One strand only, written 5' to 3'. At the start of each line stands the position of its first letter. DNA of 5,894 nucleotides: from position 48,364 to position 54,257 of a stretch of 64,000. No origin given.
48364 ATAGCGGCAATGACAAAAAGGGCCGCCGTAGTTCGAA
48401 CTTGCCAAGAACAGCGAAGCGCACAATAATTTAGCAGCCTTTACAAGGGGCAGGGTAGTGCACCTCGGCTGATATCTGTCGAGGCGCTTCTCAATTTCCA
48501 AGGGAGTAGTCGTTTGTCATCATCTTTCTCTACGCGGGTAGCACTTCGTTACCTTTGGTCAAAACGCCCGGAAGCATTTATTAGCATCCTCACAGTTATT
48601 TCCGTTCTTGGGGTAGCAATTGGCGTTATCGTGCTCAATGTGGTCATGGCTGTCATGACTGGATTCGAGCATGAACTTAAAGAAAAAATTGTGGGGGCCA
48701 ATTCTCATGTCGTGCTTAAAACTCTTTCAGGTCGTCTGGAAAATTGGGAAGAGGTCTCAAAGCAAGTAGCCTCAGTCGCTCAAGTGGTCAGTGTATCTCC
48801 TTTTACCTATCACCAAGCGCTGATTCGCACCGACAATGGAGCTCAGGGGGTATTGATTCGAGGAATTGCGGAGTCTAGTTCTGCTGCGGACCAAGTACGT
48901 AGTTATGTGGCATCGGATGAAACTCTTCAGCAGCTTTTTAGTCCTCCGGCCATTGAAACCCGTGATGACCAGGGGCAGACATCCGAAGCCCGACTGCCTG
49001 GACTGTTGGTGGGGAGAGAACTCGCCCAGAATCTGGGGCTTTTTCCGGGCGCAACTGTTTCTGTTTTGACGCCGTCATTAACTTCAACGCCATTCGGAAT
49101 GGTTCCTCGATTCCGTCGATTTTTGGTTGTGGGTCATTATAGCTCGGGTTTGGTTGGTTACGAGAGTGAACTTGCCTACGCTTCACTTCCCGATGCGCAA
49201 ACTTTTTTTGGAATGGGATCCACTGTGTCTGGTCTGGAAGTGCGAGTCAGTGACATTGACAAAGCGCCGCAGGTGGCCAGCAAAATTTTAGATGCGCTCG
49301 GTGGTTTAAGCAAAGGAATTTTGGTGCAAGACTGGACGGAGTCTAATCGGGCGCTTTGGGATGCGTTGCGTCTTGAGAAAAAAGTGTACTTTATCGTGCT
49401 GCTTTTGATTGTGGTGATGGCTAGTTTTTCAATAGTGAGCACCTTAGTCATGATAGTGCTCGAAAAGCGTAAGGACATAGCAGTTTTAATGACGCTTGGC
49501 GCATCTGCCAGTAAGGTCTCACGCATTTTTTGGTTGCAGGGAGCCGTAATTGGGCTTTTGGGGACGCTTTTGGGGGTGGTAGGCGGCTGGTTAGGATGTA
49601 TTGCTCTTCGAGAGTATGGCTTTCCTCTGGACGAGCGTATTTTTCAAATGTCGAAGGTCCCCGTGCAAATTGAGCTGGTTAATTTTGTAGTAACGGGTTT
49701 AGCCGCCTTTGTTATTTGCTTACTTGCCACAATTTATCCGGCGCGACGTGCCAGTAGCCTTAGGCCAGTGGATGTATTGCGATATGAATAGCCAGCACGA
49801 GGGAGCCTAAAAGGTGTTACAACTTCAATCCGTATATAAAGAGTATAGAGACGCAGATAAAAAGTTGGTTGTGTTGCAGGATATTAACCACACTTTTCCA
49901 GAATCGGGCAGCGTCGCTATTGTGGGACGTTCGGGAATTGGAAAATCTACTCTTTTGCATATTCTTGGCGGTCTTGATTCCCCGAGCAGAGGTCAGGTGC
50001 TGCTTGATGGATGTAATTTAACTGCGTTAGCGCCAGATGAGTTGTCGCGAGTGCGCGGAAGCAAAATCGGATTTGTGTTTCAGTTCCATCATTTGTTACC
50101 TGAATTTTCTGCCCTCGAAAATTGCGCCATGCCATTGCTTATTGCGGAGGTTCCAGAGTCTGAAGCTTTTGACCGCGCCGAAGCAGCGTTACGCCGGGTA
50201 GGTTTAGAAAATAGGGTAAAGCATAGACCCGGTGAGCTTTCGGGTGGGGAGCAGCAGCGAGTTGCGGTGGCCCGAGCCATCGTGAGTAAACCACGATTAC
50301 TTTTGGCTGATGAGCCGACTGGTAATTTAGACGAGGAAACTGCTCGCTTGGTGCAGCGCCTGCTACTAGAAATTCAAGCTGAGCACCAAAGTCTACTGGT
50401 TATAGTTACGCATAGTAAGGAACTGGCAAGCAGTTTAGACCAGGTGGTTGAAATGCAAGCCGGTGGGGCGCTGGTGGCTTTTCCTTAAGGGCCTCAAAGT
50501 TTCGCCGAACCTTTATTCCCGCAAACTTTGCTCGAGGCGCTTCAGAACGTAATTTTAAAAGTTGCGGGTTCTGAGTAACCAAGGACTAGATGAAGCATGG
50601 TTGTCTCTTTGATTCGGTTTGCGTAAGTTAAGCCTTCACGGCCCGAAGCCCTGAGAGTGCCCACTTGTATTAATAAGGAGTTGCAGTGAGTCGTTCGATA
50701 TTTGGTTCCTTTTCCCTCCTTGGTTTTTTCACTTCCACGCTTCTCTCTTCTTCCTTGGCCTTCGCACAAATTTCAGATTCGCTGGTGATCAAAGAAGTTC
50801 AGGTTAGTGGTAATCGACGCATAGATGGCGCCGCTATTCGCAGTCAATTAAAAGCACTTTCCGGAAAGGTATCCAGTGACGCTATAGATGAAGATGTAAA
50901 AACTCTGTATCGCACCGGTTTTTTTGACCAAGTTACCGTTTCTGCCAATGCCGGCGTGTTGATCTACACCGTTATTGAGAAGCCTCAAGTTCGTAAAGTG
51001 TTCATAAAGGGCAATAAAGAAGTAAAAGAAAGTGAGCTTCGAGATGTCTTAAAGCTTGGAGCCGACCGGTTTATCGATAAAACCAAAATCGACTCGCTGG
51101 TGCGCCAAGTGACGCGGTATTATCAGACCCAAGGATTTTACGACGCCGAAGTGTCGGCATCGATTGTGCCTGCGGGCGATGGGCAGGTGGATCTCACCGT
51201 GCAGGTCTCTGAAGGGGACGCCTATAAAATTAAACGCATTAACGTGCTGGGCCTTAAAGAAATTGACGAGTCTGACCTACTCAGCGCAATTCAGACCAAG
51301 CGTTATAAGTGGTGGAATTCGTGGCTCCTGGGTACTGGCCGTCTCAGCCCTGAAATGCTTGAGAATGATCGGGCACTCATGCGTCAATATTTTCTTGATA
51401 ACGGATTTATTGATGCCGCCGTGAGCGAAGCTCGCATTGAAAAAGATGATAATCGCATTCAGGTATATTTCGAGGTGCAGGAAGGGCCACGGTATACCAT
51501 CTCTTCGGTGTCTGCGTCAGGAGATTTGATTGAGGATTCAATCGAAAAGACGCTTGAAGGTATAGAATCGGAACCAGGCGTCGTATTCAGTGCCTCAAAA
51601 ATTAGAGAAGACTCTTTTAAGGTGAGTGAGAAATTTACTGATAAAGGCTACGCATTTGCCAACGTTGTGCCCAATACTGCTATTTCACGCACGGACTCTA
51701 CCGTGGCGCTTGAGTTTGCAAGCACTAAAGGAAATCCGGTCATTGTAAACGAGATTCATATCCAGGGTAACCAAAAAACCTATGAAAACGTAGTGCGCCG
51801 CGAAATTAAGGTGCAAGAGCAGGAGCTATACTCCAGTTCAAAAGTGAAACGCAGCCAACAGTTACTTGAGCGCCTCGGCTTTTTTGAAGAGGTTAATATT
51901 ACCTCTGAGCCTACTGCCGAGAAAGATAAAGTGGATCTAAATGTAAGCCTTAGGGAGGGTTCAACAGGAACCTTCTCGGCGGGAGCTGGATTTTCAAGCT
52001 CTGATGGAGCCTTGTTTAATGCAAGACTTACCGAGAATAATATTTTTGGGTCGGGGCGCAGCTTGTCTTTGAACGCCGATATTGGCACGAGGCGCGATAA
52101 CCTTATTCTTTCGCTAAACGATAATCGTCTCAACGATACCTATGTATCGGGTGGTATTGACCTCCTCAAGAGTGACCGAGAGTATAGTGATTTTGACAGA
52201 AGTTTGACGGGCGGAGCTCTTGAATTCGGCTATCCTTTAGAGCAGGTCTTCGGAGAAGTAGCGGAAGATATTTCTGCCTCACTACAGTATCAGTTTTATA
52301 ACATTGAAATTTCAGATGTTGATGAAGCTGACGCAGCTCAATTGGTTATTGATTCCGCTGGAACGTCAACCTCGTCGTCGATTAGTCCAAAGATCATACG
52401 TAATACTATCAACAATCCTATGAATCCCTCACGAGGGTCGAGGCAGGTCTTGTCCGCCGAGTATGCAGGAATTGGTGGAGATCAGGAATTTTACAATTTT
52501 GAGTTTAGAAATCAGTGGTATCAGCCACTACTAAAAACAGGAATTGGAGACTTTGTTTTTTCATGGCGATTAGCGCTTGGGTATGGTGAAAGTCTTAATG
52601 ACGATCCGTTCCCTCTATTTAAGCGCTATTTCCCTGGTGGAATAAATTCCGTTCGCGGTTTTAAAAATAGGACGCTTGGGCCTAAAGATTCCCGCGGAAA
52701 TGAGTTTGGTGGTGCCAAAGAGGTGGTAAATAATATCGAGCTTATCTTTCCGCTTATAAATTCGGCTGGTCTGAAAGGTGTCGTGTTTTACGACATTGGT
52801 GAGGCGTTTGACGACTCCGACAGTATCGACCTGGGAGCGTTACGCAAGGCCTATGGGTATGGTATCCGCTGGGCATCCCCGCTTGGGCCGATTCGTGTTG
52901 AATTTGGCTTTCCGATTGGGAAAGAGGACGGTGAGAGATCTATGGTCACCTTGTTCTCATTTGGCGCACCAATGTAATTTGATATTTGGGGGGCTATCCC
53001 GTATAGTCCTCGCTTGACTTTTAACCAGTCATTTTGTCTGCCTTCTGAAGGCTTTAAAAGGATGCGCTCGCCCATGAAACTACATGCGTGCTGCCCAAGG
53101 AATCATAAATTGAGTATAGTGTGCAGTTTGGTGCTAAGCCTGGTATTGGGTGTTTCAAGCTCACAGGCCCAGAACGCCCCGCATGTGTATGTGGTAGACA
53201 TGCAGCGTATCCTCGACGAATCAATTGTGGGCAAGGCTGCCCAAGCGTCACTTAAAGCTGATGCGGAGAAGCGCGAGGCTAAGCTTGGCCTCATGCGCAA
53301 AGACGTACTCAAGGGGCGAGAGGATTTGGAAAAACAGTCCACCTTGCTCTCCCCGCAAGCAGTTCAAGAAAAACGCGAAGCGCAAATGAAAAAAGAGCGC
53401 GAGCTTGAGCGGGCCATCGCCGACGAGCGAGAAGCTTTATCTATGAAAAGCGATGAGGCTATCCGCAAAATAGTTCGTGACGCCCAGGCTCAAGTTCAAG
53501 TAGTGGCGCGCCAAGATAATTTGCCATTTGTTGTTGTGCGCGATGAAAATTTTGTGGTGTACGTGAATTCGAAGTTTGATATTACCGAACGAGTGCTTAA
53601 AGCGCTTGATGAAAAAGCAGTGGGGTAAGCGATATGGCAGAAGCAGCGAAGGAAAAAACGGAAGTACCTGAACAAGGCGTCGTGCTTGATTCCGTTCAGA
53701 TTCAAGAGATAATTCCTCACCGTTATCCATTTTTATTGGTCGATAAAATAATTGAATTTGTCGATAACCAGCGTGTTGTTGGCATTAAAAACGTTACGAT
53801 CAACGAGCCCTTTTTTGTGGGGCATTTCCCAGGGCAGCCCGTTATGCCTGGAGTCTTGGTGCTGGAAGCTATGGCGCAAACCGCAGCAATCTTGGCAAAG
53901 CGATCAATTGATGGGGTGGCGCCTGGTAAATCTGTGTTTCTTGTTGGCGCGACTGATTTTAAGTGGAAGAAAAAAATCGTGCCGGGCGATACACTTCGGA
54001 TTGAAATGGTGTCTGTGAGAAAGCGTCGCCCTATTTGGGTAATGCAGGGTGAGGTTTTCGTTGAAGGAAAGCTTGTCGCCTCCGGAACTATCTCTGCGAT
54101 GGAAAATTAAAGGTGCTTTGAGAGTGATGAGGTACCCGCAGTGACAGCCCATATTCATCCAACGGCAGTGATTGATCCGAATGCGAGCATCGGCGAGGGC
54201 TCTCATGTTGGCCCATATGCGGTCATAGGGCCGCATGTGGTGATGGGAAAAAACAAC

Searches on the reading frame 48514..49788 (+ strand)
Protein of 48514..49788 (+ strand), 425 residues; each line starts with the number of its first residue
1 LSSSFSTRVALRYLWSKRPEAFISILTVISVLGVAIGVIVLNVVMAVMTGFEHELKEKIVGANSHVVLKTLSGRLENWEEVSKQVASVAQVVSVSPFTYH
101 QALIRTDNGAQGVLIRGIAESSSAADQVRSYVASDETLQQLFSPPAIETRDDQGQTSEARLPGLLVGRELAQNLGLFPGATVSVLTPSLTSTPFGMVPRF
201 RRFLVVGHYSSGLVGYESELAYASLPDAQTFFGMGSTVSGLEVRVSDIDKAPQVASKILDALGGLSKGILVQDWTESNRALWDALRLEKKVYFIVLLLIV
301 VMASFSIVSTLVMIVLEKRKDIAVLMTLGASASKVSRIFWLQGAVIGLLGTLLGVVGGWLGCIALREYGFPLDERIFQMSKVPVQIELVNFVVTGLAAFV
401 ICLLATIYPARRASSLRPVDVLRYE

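Call 31: search_protein_families(library=pfam, proteins=[window:48514-49788:+], max_evalue=0.0001)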
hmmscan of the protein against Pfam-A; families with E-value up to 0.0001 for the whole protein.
window:48514-49788:+ (425 aa): 2 families
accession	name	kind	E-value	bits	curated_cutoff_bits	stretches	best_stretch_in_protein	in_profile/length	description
PF02687.27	FtsX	-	6.4e-18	65.4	25.5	1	294-416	2-118/120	FtsX-like permease C-terminal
PF12704.14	MacB_PCD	-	1e-10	42.7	27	1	27-258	1-204/207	MacB-like periplasmic core domain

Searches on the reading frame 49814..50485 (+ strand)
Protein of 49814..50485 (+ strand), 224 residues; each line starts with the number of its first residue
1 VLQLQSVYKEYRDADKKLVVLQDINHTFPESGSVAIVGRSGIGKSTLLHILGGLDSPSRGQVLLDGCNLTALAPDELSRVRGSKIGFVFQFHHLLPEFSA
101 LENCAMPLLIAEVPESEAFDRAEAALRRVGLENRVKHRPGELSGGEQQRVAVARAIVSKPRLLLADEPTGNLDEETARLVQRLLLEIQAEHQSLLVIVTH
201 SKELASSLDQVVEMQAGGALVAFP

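Call 31: search_protein_families(library=pfam, proteins=[window:49814-50485:+], max_evalue=0.0001)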
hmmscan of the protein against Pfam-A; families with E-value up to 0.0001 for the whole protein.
window:49814-50485:+ (224 aa): 2 families
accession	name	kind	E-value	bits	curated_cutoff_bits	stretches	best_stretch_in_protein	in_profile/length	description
PF00005.33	ABC_tran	-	7.3e-34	117.8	25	1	21-169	1-136/137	ABC transporter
PF02463.25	SMC_N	-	6e-05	23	40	0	141-215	136-212/220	RecF/RecN/SMC N terminal domain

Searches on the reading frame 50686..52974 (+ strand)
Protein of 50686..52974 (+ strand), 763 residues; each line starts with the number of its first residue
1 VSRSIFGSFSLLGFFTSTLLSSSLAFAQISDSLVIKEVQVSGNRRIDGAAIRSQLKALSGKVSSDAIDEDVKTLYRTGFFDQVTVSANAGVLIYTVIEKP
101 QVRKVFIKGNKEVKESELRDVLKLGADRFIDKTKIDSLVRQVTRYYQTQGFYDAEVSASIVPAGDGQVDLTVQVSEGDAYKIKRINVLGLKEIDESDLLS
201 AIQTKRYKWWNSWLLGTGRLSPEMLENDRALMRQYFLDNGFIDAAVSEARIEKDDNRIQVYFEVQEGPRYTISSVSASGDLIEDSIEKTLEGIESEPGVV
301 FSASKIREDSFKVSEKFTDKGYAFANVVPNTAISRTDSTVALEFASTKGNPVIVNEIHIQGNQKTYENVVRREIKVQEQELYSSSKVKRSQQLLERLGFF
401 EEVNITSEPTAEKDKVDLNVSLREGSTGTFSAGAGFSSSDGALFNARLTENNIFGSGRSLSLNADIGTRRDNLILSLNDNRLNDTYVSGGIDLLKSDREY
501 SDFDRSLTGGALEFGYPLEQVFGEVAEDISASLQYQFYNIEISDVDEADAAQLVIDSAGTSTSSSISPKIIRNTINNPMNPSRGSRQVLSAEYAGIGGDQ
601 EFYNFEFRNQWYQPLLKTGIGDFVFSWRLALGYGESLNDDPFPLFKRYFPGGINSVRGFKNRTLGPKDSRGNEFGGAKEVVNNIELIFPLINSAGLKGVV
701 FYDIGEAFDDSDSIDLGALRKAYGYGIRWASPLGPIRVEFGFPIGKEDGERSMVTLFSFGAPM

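Call 54: search_protein_families(library=pfam, proteins=[window:50686-52974:+], max_evalue=0.0001)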
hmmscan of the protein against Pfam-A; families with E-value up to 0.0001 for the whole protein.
window:50686-52974:+ (763 aa): 4 families
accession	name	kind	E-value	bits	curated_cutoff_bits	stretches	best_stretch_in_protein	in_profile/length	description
PF01103.29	Omp85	-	2.7e-60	205.1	24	1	452-758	1-320/325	Omp85 superfamily domain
PF07244.20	POTRA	-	4.5e-56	187.9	21.3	4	101-177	2-79/79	Surface antigen variable number repeat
PF08478.15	POTRA_1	-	3.6e-08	34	23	0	354-406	3-55/69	POTRA domain, FtsQ-type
PF08479.16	POTRA_2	-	4.3e-07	30.1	24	0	102-172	3-73/76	POTRA domain, ShlB-type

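Call 68: find_homologous_proteins(query=window:50686-52974:+, max_evalue=1e-30)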
Query window:50686-52974:+ (763 aa): 1861 proteins with E <= 1e-30 among 8000 candidates; the best 120 are listed.
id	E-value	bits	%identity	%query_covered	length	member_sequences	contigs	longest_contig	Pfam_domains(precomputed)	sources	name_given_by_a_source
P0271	0.0e+0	1659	99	100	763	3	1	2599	PF08479.17,PF08478.16,PF07244.21,PF01103.30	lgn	-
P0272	0.0e+0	1345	79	99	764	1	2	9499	PF08478.16,PF07244.21,PF01103.30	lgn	-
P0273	0.0e+0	1342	80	96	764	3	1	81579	PF08478.16,PF07244.21,PF01103.30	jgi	jgi:outer membrane protein insertion porin family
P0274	0.0e+0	1223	71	98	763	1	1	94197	PF08478.16,PF07244.21,PF01103.30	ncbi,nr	ncbi:MAG: outer membrane protein assembly factor BamA [Oligoflexia bacterium]|nr:outer membrane prot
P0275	0.0e+0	1153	68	96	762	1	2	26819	PF08478.16,PF07244.21,PF01103.30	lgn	-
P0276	0.0e+0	1138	66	96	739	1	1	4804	PF08479.17,PF08478.16,PF07244.21,PF01103.30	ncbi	-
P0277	0.0e+0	1109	65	96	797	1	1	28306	PF08478.16,PF07244.21,PF01103.30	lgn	-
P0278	0.0e+0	1105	65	96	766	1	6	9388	PF08478.16,PF07244.21,PF01103.30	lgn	-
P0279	0.0e+0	1091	64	96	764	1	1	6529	PF08478.16,PF07244.21,PF01103.30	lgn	-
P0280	0.0e+0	1065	63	96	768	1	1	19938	PF08479.17,PF08478.16,PF07244.21,PF01103.30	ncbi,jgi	ncbi:MAG: hypothetical protein RL417_1580 [Pseudomonadota bacterium]|jgi:outer membrane protein inse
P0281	0.0e+0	1061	63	96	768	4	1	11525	PF08479.17,PF08478.16,PF07244.21,PF01103.30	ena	-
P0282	0.0e+0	1061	62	96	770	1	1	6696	PF08479.17,PF08478.16,PF07244.21,PF01103.30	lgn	-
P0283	0.0e+0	1061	61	99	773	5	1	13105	PF08479.17,PF08478.16,PF07244.21,PF01103.30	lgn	-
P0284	0.0e+0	1053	62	99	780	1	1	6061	PF08478.16,PF07244.21,PF01103.30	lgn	-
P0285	0.0e+0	1039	60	96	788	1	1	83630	PF08479.17,PF08478.16,PF07244.21,PF01103.30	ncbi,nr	ncbi:MAG: outer membrane protein assembly factor BamA [Deltaproteobacteria bacterium]|nr:outer membr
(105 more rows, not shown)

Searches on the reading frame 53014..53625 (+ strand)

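Call 54: search_protein_families(library=pfam, proteins=[window:53014-53625:+], max_evalue=0.0001)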
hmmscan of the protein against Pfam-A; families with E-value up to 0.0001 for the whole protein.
window:53014-53625:+ (204 aa): 1 family
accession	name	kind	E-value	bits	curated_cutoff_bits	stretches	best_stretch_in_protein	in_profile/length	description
PF03938.19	OmpH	-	2.7e-20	73.5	32.4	1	58-198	2-141/141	Outer membrane protein (OmpH-like)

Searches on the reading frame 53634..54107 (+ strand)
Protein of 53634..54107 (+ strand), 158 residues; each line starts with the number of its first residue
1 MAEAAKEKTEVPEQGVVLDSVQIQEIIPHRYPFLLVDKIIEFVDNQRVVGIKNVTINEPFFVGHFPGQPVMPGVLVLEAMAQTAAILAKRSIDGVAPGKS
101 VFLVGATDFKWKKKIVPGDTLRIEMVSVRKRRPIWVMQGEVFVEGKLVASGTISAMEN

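Call 54: search_protein_families(library=pfam, proteins=[window:53634-54107:+], max_evalue=0.0001)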
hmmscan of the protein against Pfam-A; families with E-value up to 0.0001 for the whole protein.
window:53634-54107:+ (158 aa): 1 family
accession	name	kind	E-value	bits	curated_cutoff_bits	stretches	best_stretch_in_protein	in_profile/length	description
PF07977.19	FabA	-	3.3e-32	111.5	23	1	27-150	1-136/138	FabA-like domain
